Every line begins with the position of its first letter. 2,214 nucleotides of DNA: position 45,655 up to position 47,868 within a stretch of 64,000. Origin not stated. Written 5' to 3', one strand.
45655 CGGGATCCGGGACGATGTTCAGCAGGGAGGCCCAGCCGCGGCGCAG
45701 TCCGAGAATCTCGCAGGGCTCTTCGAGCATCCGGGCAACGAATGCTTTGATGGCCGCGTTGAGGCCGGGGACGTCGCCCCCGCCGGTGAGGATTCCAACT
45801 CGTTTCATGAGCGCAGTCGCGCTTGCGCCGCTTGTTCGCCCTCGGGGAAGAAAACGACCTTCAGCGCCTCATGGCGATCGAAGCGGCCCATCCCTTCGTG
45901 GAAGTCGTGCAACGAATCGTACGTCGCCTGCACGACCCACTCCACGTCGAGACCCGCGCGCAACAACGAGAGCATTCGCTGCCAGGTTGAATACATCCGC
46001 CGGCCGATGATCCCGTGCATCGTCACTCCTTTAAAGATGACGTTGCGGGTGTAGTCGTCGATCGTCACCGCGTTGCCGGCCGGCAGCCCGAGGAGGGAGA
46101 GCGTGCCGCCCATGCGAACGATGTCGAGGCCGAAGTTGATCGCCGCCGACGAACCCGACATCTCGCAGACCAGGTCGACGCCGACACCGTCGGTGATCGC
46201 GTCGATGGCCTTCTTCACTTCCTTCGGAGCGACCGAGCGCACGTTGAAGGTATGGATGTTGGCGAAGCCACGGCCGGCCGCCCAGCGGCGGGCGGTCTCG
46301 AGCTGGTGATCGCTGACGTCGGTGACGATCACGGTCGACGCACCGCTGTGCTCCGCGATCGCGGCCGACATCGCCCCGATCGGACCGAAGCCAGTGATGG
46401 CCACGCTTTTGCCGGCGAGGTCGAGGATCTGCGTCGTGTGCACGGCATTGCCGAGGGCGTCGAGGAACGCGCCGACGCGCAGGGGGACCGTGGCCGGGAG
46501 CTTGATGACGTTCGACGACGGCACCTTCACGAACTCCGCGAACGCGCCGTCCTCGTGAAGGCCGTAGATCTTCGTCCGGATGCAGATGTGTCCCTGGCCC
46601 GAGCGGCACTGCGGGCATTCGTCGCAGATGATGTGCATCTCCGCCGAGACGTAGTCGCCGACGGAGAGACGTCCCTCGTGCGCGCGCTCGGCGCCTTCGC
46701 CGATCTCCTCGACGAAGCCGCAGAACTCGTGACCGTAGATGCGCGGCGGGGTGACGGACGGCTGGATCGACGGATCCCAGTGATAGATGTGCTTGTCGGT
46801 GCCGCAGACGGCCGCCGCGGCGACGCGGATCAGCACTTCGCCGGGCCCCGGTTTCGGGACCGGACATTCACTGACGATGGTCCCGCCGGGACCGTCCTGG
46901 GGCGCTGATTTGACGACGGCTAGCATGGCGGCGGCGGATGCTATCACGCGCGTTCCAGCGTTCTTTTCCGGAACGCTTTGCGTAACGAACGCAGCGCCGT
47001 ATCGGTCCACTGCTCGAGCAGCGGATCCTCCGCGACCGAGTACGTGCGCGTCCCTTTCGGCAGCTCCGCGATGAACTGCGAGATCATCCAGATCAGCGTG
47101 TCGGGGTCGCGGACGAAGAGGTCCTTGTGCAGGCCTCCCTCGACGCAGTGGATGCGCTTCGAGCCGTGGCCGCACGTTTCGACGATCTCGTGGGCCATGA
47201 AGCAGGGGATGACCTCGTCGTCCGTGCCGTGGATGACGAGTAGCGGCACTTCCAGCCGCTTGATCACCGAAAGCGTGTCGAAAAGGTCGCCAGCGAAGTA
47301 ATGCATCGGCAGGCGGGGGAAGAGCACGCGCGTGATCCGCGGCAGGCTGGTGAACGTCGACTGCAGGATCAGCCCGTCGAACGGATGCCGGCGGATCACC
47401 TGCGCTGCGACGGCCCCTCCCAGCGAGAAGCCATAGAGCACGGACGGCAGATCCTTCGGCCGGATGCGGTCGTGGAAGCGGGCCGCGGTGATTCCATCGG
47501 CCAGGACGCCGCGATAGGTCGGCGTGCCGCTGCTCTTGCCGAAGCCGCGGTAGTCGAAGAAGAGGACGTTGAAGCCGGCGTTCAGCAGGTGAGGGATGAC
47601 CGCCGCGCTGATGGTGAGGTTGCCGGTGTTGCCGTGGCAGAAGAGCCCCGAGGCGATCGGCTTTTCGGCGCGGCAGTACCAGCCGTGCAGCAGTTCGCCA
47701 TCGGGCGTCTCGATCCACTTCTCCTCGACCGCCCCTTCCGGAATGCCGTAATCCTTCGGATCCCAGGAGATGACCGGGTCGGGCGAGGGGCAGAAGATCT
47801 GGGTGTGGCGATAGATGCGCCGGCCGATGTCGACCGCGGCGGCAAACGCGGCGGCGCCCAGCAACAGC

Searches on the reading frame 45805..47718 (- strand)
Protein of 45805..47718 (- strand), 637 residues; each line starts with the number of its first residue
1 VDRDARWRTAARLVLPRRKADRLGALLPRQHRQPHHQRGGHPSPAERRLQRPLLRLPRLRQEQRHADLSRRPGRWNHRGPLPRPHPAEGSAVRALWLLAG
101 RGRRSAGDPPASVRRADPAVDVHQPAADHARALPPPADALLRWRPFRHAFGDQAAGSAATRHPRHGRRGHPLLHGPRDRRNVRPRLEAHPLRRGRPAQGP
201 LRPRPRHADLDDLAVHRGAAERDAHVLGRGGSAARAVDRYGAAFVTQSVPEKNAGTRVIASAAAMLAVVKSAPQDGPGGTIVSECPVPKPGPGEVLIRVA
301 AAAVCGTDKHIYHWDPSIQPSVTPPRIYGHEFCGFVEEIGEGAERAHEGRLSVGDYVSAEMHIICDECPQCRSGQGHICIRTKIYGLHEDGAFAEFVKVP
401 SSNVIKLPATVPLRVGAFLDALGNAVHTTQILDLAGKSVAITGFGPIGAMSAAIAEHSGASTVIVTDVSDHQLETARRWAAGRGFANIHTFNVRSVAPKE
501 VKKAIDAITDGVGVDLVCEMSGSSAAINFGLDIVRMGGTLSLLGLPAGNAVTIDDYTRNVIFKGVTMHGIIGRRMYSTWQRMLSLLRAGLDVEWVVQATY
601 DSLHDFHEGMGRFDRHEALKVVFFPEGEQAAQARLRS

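Call 89: search_protein_families(library=pfam, proteins=[window:45805-47718:-], max_evalue=0.001)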
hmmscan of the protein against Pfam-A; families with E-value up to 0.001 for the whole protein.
window:45805-47718:- (637 aa): 3 families
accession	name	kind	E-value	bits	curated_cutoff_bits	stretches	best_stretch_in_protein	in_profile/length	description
PF08240.17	ADH_N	-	7.6e-26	90.8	23.5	1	291-408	1-103/104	Alcohol dehydrogenase GroES-like domain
PF00107.32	ADH_zinc_N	-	1.7e-19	70.5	31.8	1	446-586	1-127/129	Zinc-binding dehydrogenase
PF16912.11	Glu_dehyd_C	-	0.00013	22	34.9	1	423-554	18-140/211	Glucose dehydrogenase C-terminus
